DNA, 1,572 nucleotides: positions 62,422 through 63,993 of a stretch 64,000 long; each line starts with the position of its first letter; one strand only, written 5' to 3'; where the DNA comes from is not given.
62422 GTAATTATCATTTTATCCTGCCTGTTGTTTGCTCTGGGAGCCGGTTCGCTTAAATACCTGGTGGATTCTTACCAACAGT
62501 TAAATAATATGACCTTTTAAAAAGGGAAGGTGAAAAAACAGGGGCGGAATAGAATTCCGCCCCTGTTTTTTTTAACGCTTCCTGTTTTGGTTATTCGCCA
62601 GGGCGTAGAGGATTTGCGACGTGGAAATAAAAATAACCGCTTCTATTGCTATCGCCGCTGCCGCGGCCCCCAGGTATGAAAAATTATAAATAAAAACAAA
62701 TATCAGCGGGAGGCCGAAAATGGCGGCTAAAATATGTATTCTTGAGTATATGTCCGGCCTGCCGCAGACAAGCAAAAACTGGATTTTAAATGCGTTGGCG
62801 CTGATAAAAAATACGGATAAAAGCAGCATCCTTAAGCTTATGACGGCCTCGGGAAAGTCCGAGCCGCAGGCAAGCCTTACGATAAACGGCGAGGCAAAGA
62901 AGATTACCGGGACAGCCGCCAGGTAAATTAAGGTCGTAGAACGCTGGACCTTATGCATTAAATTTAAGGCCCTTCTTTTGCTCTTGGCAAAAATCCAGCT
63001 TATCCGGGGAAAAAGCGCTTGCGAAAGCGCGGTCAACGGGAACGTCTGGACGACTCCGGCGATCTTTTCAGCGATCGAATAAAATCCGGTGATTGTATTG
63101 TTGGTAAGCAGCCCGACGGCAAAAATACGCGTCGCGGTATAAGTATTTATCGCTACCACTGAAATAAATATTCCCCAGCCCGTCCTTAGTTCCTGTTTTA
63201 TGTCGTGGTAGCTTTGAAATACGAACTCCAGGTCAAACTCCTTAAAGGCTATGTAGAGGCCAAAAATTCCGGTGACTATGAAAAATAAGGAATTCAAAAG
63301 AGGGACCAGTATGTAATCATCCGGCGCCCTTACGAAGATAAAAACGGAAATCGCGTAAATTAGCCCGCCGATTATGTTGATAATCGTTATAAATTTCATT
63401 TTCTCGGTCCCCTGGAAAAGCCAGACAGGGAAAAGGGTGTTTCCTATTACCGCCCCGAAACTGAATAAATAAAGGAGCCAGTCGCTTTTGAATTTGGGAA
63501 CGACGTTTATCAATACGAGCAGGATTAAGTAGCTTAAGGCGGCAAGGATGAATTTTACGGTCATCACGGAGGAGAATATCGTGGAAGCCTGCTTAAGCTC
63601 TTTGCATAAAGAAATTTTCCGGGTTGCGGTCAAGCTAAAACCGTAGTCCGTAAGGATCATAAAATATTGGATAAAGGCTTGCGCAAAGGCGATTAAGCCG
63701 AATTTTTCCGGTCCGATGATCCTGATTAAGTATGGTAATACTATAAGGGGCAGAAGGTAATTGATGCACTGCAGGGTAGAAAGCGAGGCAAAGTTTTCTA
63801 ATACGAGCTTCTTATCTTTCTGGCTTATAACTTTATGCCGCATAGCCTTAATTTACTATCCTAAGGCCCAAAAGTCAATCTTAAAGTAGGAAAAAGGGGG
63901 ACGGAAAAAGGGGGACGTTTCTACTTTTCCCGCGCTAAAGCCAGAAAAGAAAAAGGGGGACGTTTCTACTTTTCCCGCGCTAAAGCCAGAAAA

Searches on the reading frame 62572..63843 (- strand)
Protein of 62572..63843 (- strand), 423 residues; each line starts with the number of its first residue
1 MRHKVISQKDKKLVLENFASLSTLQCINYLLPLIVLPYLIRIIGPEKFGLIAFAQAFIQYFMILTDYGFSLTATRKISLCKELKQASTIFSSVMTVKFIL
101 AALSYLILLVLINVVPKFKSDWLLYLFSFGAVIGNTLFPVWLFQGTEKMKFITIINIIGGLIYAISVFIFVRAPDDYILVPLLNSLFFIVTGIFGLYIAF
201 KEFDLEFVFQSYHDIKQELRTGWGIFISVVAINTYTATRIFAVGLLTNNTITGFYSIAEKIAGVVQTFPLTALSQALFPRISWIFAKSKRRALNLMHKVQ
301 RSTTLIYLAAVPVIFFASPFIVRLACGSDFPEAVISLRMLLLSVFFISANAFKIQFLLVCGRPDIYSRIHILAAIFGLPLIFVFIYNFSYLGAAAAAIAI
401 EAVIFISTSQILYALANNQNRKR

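Call 34: find_encoding_contigs(protein=window:62572-63843:-, flank=10000, max_places=1)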
Protein window:62572-63843:- (423 aa): no gene with exactly this product is on record in the collection.
